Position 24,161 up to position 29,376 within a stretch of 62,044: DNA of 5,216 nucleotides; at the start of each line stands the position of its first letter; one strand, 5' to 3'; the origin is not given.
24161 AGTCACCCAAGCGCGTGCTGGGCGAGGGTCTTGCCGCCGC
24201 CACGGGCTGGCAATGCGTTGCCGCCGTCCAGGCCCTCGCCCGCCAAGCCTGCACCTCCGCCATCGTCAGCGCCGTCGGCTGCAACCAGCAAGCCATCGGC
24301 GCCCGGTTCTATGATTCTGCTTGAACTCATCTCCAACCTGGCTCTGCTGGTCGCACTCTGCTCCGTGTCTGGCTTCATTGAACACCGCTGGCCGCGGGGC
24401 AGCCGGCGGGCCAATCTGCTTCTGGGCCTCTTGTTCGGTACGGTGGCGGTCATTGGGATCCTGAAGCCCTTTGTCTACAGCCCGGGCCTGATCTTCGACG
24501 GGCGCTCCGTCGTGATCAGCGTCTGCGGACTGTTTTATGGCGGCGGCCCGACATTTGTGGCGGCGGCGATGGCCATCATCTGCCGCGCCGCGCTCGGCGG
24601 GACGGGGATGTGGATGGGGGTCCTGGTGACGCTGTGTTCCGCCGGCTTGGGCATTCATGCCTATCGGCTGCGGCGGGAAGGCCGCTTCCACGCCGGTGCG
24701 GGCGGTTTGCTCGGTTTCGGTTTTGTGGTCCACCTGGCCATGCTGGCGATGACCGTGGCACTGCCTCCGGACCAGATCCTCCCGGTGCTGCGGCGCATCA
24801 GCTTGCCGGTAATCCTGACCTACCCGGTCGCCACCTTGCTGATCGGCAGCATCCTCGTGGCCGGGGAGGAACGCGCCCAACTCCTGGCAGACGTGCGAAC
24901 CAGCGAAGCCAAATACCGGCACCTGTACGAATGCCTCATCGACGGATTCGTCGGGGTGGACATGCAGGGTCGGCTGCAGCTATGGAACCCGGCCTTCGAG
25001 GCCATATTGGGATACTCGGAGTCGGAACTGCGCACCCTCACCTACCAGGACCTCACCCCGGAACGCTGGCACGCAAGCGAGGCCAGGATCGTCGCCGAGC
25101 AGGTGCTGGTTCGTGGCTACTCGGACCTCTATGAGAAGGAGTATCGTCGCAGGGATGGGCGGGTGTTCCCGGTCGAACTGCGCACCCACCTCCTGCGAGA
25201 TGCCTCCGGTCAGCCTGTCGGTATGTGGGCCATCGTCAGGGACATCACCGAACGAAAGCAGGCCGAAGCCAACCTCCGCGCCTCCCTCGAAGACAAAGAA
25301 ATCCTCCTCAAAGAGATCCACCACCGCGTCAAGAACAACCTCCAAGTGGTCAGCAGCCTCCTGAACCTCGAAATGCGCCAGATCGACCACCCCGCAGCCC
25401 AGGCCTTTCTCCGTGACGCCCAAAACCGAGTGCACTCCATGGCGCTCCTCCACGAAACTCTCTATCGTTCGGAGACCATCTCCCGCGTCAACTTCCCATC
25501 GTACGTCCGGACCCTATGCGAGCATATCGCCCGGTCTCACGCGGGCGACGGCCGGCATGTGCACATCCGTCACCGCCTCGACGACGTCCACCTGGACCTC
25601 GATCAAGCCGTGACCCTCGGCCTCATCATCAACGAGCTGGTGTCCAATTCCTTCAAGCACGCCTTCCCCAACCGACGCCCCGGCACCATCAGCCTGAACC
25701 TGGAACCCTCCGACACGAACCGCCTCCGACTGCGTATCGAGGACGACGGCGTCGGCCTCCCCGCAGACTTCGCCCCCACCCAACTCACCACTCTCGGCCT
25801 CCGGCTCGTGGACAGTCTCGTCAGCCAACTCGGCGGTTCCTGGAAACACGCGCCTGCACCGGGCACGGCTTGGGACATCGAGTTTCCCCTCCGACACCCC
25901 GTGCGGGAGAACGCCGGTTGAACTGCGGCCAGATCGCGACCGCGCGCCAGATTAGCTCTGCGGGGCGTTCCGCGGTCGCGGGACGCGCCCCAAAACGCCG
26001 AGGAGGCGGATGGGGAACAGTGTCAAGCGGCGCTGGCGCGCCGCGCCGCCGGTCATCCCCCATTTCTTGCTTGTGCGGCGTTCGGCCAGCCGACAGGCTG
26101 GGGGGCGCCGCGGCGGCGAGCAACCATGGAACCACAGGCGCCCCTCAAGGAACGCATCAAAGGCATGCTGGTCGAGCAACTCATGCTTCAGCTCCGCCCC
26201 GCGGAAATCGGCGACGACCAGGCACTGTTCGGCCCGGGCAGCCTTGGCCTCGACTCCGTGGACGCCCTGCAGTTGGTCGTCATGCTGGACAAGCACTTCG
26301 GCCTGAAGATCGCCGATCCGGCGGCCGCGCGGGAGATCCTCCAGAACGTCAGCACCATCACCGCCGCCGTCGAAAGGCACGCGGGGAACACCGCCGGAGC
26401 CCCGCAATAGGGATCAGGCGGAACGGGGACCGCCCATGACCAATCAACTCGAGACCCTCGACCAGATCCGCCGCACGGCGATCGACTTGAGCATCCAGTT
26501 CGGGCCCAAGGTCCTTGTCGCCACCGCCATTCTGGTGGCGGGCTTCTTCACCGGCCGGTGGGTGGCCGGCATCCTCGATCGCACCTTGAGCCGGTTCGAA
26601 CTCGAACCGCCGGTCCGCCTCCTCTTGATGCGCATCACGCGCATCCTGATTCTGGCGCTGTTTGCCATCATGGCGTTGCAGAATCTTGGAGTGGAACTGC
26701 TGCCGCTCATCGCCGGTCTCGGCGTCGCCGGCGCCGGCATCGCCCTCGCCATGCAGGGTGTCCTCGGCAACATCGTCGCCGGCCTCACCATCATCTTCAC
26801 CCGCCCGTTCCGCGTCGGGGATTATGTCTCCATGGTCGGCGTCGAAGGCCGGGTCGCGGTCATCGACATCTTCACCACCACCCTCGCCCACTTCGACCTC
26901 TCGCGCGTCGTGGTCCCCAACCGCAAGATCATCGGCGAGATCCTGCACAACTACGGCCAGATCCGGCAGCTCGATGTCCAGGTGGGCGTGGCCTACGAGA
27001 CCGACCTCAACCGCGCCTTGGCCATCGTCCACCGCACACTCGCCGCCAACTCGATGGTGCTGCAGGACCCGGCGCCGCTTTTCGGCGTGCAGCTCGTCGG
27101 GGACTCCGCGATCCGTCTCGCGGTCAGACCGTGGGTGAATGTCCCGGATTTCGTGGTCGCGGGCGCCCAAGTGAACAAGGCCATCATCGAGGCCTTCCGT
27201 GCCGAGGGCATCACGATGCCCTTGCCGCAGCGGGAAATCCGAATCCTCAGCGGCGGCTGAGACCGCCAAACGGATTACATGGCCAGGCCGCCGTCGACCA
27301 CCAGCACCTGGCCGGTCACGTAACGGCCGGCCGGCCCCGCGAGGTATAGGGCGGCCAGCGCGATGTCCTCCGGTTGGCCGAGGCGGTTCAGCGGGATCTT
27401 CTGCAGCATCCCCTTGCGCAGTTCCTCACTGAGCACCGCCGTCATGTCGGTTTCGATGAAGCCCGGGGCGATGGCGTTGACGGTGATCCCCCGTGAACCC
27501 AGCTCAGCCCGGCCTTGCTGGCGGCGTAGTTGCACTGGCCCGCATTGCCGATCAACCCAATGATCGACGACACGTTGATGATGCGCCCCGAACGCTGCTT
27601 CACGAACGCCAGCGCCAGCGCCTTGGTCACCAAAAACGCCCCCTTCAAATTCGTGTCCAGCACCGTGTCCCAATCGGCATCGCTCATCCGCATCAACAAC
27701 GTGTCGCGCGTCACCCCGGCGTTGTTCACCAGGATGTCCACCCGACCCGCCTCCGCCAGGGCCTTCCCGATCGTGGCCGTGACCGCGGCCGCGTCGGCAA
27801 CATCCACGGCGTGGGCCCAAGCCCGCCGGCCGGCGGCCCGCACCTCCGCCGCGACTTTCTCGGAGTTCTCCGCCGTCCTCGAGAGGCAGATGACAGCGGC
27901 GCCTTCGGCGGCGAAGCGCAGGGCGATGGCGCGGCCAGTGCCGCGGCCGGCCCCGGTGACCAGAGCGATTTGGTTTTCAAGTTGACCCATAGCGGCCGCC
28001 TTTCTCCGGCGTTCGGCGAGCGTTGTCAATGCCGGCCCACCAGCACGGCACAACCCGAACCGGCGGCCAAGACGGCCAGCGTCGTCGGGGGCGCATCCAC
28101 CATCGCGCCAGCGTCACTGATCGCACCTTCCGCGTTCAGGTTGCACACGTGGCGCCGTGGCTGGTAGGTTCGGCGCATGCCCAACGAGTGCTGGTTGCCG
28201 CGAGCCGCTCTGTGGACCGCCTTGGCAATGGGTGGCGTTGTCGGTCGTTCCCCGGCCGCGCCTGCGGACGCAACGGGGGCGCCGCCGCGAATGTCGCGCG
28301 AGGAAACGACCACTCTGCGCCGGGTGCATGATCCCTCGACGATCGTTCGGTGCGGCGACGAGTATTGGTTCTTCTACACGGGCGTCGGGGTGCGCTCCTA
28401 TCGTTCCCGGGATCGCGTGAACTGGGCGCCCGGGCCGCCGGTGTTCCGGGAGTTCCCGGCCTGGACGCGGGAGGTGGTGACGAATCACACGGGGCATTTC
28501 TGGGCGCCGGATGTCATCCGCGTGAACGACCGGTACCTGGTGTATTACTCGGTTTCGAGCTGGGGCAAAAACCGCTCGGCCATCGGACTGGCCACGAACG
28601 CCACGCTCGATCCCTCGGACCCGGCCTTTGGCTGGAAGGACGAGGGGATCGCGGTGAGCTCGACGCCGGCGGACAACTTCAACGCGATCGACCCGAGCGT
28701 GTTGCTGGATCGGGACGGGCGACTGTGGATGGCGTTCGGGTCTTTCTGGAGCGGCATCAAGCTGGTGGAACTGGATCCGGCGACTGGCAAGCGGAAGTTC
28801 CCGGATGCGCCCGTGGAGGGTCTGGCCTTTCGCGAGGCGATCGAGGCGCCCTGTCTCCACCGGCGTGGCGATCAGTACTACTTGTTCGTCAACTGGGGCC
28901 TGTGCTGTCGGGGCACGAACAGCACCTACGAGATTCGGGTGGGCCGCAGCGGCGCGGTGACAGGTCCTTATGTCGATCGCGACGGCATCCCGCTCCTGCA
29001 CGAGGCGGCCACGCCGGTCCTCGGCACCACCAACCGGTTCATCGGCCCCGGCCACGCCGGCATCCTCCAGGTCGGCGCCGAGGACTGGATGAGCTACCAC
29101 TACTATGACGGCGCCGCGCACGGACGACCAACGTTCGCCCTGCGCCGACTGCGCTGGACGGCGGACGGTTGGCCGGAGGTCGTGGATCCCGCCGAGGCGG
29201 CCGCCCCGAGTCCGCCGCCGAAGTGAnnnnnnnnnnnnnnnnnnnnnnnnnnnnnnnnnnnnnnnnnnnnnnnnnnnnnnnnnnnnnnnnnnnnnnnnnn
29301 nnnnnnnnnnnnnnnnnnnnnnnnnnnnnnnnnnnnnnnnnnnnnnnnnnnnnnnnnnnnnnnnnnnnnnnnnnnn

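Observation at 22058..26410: KS plus catalytically dead KS-like partner translationally coupled to a LytS/PAS/HisKA_2 sensor kinase, with a dedicated ACP downstream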

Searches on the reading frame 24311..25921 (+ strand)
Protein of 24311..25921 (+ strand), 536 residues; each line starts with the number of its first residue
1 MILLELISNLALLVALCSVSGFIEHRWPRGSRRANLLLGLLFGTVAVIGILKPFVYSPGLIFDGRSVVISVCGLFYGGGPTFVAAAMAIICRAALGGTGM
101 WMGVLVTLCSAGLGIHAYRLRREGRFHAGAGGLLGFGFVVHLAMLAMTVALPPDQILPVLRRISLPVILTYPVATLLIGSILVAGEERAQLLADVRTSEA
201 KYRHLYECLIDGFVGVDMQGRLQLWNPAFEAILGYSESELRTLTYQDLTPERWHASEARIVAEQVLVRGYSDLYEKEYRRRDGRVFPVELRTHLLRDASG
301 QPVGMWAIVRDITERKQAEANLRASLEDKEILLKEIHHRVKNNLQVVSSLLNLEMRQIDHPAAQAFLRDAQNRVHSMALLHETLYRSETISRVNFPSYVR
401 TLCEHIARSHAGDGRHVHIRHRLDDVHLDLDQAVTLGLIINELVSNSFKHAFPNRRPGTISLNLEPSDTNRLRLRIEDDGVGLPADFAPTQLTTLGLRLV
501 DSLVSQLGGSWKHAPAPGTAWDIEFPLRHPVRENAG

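Call 9: search_protein_families(library=pfam, proteins=[window:24311-25921:+], max_evalue=0.01)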
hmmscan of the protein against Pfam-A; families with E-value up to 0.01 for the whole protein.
window:24311-25921:+ (536 aa): 11 families
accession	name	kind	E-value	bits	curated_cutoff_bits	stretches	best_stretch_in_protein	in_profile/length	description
PF07568.18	HisKA_2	-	7.6e-29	100.1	22.3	1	335-409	1-75/76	Histidine kinase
PF07694.17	5TM-5TMR_LYT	-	8.3e-21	74.7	24.6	1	31-182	14-166/169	5TMR of 5TMR-LYT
PF00989.32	PAS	-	3.2e-15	56.5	22.6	1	201-312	2-113/113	PAS fold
PF08448.16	PAS_4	-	6e-12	46.2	23.1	1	211-317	6-110/110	PAS fold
PF13426.13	PAS_9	-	1.2e-11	45.2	27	1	211-314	2-103/103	PAS domain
PF02518.31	HATPase_c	-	2.9e-11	44.2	26.4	1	434-528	4-110/111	Histidine kinase-, DNA gyrase B-, and HSP90-like ATPase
PF07536.20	HWE_HK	-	4e-07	31.1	22.8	1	335-389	1-53/83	HWE histidine kinase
PF08447.18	PAS_3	-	6.5e-07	30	25.6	1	225-306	4-86/89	PAS fold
PF13581.12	HATPase_c_2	-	6.7e-05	23.3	27.4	1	424-505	20-110/127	Histidine kinase-like ATPase domain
PF13188.13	PAS_8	-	8.3e-05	22.8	21.8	1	200-250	1-52/65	PAS domain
PF12860.13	PAS_7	-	0.0088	16.6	27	0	211-319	6-114/115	PAS fold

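Call 19: search_protein_families(library=ncbifam, proteins=[window:24311-25921:+], max_evalue=0.001)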
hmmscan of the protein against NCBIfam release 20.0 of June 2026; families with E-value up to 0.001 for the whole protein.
window:24311-25921:+ (536 aa): 25 families
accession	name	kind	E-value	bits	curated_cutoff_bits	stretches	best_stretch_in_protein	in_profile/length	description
NF051872.1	HisKinPhyk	equivalog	6.6e-39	133.9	750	1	318-517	332-526/537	sensor histidine kinase PhyK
TIGR00229.1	sensory_box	domain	5.3e-27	94.4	22.9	1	196-322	1-126/126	PAS domain S-box protein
NF007298.0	PRK09776.1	equivalog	2e-18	65.7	1135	1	144-324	245-426/1111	diguanylate cyclase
NF052306.1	BluLightHisKinLov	equivalog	3.7e-18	65.5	450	1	280-512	104-318/334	blue-light-activated histidine kinase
NF010077.0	PRK13559.1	subfamily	3e-17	62.5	361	1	226-529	72-361/364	hypothetical protein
NF008468.0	PRK11360.1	equivalog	2.9e-14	52.4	646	1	188-486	259-555/616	two-component system sensor histidine kinase AtoS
NF008302.0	PRK11091.1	equivalog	9.1e-13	47.3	838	1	225-347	180-301/779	aerobic respiration two-component sensor histidine kinase ArcB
NF052573.1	HisKinEspAMyxo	equivalog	4.1e-10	38.4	1400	1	204-347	258-402/755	serine histidine kinase EspA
NF047874.1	MASE3_PAS_HK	subfamily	7e-10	38.3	560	1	186-330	251-392/655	MASE3 domain-containing sensor histidine kinase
NF045595.1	HK_scytonemin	equivalog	3.1e-08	32.5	865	1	193-485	275-577/637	scytonemin biosynthesis sensor histidine kinase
NF008649.0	PRK11644.1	equivalog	3.3e-08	32.7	408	1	411-528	388-497/499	signal transduction histidine-protein kinase/phosphatase UhpB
NF046044.1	PnpS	equivalog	4.6e-08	32.5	400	1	187-319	42-167/390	two-component system histidine kinase PnpS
NF041777.1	sens_FixL_Rhizob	equivalog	9.4e-08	31.1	850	1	176-323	99-247/485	sensor protein FixL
NF041880.1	EPS_EpsF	equivalog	1.8e-07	30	900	1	276-486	218-435/492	response regulator EpsF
NF053781.1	cdiGMPphdstlr2612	equivalog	2.8e-07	28.6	1600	0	275-334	663-722/1268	Tlr1612 family c-di-GMP phosphodiesterase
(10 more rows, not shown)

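Call 50: find_homologous_proteins(query=window:24311-25921:+, max_evalue=1e-20)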
Query window:24311-25921:+ (536 aa): 7096 proteins with E <= 1e-20 among 8000 candidates; the best 120 are listed.
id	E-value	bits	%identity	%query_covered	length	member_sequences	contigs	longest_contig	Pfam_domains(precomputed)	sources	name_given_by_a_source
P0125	0.0e+0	1207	100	100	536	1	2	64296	PF08447.19,PF13426.14,PF08448.17,PF02518.32,PF07694.18,PF00989.32,PF07536.21,PF07568.19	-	-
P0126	9.8e-139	482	45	63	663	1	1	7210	PF08447.19,PF13426.14,PF13581.13,PF08448.17,PF02518.32,PF07694.18,PF00989.32,PF07536.21,PF07568.19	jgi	jgi:PAS domain S-box-containing protein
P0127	4.5e-135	470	49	99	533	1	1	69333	PF13581.13,PF08448.17,PF02518.32,PF07694.18,PF07536.21,PF07568.19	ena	-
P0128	3.0e-133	464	44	64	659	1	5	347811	PF08447.19,PF13426.14,PF13581.13,PF08448.17,PF02518.32,PF07694.18,PF00989.32,PF07536.21,PF07568.19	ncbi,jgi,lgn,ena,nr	ncbi:MAG TPA: PAS domain S-box protein [Candidatus Paceibacterota bacterium]|nr:PAS domain S-box pro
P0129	3.2e-132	460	44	64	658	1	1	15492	PF08447.19,PF13426.14,PF13188.14,PF13581.13,PF08448.17,PF02518.32,PF07694.18,PF00989.32,PF07536.21,PF07568.19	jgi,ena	jgi:PAS domain S-box-containing protein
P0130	1.3e-126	442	37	48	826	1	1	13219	PF08447.19,PF13426.14,PF13188.14,PF08448.17,PF02518.32,PF07694.18,PF00989.32,PF07536.21,PF07568.19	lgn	-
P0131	7.5e-125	436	43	63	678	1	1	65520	PF08447.19,PF13426.14,PF13188.14,PF08448.17,PF02518.32,PF07694.18,PF00989.32,PF07536.21,PF07568.19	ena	-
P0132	5.8e-122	426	48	43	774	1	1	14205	PF08447.19,PF13426.14,PF13188.14,PF13581.13,PF08448.17,PF02518.32,PF00989.32,PF07536.21,PF07568.19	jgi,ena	jgi:PAS domain S-box-containing protein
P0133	3.0e-112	394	42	98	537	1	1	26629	PF13188.14,PF02518.32,PF07694.18,PF07568.19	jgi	jgi:PAS domain S-box-containing protein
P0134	1.7e-110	388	37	45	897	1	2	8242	PF08447.19,PF13426.14,PF13188.14,PF12860.14,PF09106.18,PF13581.13,PF07730.20,PF08448.17,PF02518.32,PF00989.32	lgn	-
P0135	3.1e-110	388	38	98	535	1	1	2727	PF08447.19,PF13426.14,PF13581.13,PF08448.17,PF02518.32,PF07694.18,PF00989.32,PF07536.21,PF07568.19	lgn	-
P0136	1.9e-109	385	49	62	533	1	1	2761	PF08447.19,PF13426.14,PF13188.14,PF13581.13,PF08448.17,PF02518.32,PF00989.32,PF07536.21,PF07568.19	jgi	jgi:PAS domain S-box-containing protein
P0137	5.7e-109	383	43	48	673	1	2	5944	PF08447.19,PF13426.14,PF13188.14,PF13581.13,PF08448.17,PF02518.32,PF07694.18,PF00989.32,PF07536.21,PF07568.19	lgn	-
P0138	2.7e-108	381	41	98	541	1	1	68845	PF08447.19,PF13581.13,PF08448.17,PF02518.32,PF07694.18,PF07536.21,PF07568.19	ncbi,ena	-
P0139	2.2e-107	378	46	50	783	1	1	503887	PF13596.13,PF13426.14,PF13188.14,PF05231.20,PF13581.13,PF08448.17,PF02518.32,PF00989.32,PF07536.21,PF07568.19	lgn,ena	-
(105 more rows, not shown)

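Call 51: find_encoding_contigs(protein=P0127, flank=6000, max_places=2)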
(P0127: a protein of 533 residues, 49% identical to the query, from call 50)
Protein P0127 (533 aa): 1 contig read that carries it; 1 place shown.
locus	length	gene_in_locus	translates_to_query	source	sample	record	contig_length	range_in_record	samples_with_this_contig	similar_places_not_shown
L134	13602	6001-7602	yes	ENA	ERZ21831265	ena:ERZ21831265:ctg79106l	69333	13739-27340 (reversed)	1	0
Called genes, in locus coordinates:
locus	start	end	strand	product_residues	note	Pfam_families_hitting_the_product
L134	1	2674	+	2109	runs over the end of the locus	PF00629:MAM (faint), PF02012:BNR (faint), PF20773:InhA-like_MAM (weak), PF21471:Reelin_subrepeat-B (faint), PF20773:InhA-like_MAM, PF05345:He_PIG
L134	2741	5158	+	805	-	-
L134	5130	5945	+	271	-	PF13620:CarboxypepD_reg (weak)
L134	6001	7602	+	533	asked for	PF07694:5TM-5TMR_LYT, PF08448:PAS_4, PF07536:HWE_HK (weak), PF07568:HisKA_2, PF13581:HATPase_c_2 (weak), PF02518:HATPase_c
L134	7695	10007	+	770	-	PF13088:BNR_2 (faint), PF25852:DUF6242_C (faint), PF02012:BNR (faint), PF15899:BNR_6 (faint), PF15902:Sortilin-Vps10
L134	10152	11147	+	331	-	PF01261:AP_endonuc_2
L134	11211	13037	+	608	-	PF17957:Big_7 (faint), PF09136:Glucodextran_B (faint), PF18998:Flg_new_2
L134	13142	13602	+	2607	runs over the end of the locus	PF13540:RCC1_2 (weak), PF25390:WD40_RLD, PF13540:RCC1_2, PF25390:WD40_RLD, PF13540:RCC1_2, PF25390:WD40_RLD, PF07679:I-set (weak), PF00151:Lipase, +2 more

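Call 52: find_encoding_contigs(protein=P0138, flank=6000, max_places=2)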
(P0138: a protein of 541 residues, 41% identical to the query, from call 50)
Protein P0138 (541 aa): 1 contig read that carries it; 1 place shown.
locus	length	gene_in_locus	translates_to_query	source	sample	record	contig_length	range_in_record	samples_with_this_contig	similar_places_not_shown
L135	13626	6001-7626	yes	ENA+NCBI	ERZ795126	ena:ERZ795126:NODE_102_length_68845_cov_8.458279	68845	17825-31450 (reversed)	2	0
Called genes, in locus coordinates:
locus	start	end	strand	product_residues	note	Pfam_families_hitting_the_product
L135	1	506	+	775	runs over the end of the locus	PF00133:tRNA-synt_1 (weak), PF09334:tRNA-synt_1g, PF19303:Anticodon_3, PF01588:tRNA_bind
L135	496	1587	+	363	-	PF02388:FemAB, PF13480:Acetyltransf_6, PF02388:FemAB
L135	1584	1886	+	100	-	-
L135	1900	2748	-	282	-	PF02678:Pirin, PF05726:Pirin_C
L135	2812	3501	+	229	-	PF12804:NTP_transf_3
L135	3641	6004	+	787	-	PF17201:Cache_3-Cache_2, PF17202:sCache_3_3, PF08269:dCache_2, PF17200:sCache_2, PF00672:HAMP, PF00989:PAS, PF13426:PAS_9, PF07536:HWE_HK, +2 more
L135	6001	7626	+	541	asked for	PF07694:5TM-5TMR_LYT, PF08448:PAS_4 (weak), PF08447:PAS_3, PF07536:HWE_HK, PF07568:HisKA_2, PF13581:HATPase_c_2, PF02518:HATPase_c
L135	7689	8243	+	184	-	PF04266:ASCH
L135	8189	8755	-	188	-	PF01871:AMMECR1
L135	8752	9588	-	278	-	PF01875:Memo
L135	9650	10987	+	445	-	PF00072:Response_reg, PF00158:Sigma54_activat, PF14532:Sigma54_activ_2, PF07728:AAA_5 (weak), PF25601:AAA_lid_14, PF18024:HTH_50 (faint), PF02954:HTH_8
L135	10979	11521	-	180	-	PF01661:Macro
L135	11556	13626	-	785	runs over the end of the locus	PF02901:PFL-like, PF01228:Gly_radical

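Call 72: find_encoding_contigs(protein=P0125, flank=4000, max_places=4)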
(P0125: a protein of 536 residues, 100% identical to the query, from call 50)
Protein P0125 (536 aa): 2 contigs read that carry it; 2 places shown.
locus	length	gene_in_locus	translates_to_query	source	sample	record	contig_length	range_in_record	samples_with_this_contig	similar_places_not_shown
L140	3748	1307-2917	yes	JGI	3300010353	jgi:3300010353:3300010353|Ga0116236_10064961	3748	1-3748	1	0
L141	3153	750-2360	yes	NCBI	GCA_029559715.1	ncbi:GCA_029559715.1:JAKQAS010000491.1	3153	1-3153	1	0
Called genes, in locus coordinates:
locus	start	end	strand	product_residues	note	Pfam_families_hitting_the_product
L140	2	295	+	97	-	?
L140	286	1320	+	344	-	-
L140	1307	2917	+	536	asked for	PF07694:5TM-5TMR_LYT, PF00989:PAS, PF08448:PAS_4, PF13426:PAS_9, PF08447:PAS_3 (weak), PF07536:HWE_HK (weak), PF07568:HisKA_2, PF02518:HATPase_c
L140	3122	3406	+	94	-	PF00550:PP-binding (weak)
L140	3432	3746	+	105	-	?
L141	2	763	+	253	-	?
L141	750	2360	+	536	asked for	PF07694:5TM-5TMR_LYT, PF00989:PAS, PF08448:PAS_4, PF13426:PAS_9, PF08447:PAS_3 (weak), PF07536:HWE_HK (weak), PF07568:HisKA_2, PF02518:HATPase_c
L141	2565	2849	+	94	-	PF00550:PP-binding (weak)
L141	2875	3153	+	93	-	?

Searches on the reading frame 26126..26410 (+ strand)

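Call 9: search_protein_families(library=pfam, proteins=[window:26126-26410:+], max_evalue=0.01)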
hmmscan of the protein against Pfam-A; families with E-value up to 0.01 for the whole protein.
window:26126-26410:+ (94 aa): 1 family
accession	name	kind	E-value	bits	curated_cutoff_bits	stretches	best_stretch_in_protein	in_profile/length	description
PF00550.31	PP-binding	-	5.3e-07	30.2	20.8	1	10-65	2-52/67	Phosphopantetheine attachment site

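Call 19: search_protein_families(library=ncbifam, proteins=[window:26126-26410:+], max_evalue=0.001)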
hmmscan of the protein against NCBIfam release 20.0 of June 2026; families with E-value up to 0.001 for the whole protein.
window:26126-26410:+ (94 aa): 9 families
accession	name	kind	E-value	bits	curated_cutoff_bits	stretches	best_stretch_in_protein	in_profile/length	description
NF006617.0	PRK09184.1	subfamily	2e-10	40.5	70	1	4-85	11-93/96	phosphopantetheine-binding protein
NF058660.1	cispen_ACP_AmcB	equivalog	5.6e-09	36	80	1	8-85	3-78/80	cispentacin biosynthesis acyl carrier protein AmcB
NF005480.0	PRK07081.1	equivalog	1.4e-07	31.3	72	1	8-84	2-75/83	acyl carrier protein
NF002149.0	PRK00982.1-3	equivalog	7.8e-07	28.9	106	1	7-69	4-62/78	acyl carrier protein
TIGR00517.1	acyl_carrier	equivalog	8.2e-07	28.8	70.45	1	8-77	5-68/77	acyl carrier protein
NF002148.0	PRK00982.1-2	subfamily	1.2e-06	28.2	71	1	7-83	5-75/79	acyl carrier protein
NF052616.1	ACP_for_OlsHI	equivalog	1.3e-06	28.7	130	1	7-84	4-79/83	ornithine lipid biosynthesis acyl carrier protein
NF003757.0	PRK05350.1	equivalog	2.5e-06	27.6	65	1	7-82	7-76/83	acyl carrier protein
NF002151.0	PRK00982.1-5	equivalog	4.2e-06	26.8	92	1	8-76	5-67/78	acyl carrier protein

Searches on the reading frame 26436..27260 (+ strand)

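Call 9: search_protein_families(library=pfam, proteins=[window:26436-27260:+], max_evalue=0.01)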
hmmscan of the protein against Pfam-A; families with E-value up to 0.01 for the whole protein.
window:26436-27260:+ (274 aa): 4 families
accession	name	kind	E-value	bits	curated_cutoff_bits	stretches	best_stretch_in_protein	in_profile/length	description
PF00924.24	MS_channel_2nd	-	1.4e-18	67.2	20.2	1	109-173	2-66/68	Mechanosensitive ion channel, beta-domain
PF21082.3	MS_channel_3rd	-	1.2e-10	42.1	21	1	180-260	2-87/88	Mechanosensitive ion channel MscS, C-terminal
PF21088.3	MS_channel_1st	-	1.6e-08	34.8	23.1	1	67-107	2-42/42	Mechanosensitive ion channel, transmembrane helices 2/3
PF05552.17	MS_channel_1st_1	-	1.1e-06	28.9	22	1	20-56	11-47/50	Mechanosensitive ion channel, conserved TM helix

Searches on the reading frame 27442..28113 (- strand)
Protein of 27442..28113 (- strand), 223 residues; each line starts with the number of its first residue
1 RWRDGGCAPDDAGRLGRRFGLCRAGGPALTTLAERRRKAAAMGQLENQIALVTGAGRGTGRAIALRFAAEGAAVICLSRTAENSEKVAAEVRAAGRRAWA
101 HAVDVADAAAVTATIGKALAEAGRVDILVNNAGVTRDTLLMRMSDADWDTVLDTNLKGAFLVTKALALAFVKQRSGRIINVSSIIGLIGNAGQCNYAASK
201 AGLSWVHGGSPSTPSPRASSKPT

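Call 9: search_protein_families(library=pfam, proteins=[window:27442-28113:-], max_evalue=0.01)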
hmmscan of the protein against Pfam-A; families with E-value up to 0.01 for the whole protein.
window:27442-28113:- (223 aa): 4 families
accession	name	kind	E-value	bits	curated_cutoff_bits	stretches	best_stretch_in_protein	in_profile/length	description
PF00106.31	adh_short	-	8.4e-48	162.9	26.6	1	48-203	1-156/195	short chain dehydrogenase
PF13561.12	adh_short_C2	-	6.8e-30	104.8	27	1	54-204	1-151/236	Enoyl-(Acyl carrier protein) reductase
PF08659.16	KR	-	1.5e-21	77.6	22.6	1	51-200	4-153/180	KR domain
PF01370.27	Epimerase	-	0.00058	19.8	20.9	1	50-183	1-115/240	NAD dependent epimerase/dehydratase family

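Call 19: search_protein_families(library=ncbifam, proteins=[window:27442-28113:-], max_evalue=0.001)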
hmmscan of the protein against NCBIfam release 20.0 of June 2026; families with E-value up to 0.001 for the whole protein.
window:27442-28113:- (223 aa): 221 families (the best 25 are shown)
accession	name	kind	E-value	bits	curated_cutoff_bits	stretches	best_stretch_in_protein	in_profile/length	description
TIGR01830.1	3oxo_ACP_reduc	equivalog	1e-55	189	297.75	1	50-203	1-155/239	3-oxoacyl-[acyl-carrier-protein] reductase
NF004197.0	PRK05653.1-1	equivalog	6.1e-54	183.3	332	1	44-204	4-164/249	3-oxoacyl-ACP reductase FabG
NF004198.0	PRK05653.1-3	equivalog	1.2e-46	159.2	296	1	44-203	4-163/248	3-oxoacyl-ACP reductase FabG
NF009466.0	PRK12826.1-2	subfamily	4.4e-45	154.1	222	1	46-203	2-161/248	3-oxoacyl-ACP reductase FabG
NF004200.0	PRK05653.1-5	equivalog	4.3e-43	147.6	273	1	48-203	3-160/242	3-oxoacyl-ACP reductase FabG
TIGR01829.1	AcAcCoA_reduct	subfamily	2.8e-42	145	302.1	1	48-203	1-157/242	acetoacetyl-CoA reductase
NF005806.0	PRK07666.1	equivalog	1.5e-41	142.3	286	1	42-203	2-163/239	3-ketoacyl-ACP reductase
NF006110.0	PRK08261.1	equivalog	9e-41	140.2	410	1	38-203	205-367/454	3-oxoacyl-ACP reductase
NF004199.0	PRK05653.1-4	equivalog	1.7e-40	139.2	301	1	45-203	3-162/247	3-oxoacyl-ACP reductase FabG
NF004791.0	PRK06138.1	equivalog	5.7e-40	137.2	312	1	44-203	2-160/252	SDR family oxidoreductase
NF009464.0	PRK12824.1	subfamily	2.1e-39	135.7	269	1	47-203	2-159/245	3-oxoacyl-ACP reductase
NF009547.0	PRK12936.1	subfamily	2.6e-39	135.3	436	1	44-203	3-159/245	3-ketoacyl-(acyl-carrier-protein) reductase NodG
NF005559.1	PRK07231.1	subfamily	3.8e-39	134.7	215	1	45-204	2-161/249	glucose 1-dehydrogenase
NF053542.1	FlxB_rubin_SDR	equivalog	7.5e-39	133.9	340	1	49-203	2-159/239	flexirubin biosynthesis SDR family reductase FlxB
NF005861.0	PRK07791.1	subfamily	1.1e-38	133.3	373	1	42-204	1-178/300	SDR family oxidoreductase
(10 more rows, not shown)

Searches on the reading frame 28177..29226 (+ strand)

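Call 9: search_protein_families(library=pfam, proteins=[window:28177-29226:+], max_evalue=0.01)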
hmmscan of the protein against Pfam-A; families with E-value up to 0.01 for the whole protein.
window:28177-29226:+ (349 aa): 1 family
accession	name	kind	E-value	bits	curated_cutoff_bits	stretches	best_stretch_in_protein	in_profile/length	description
PF04616.20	Glyco_hydro_43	-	2.5e-47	162.1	32.2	1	50-333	9-288/288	Glycosyl hydrolases family 43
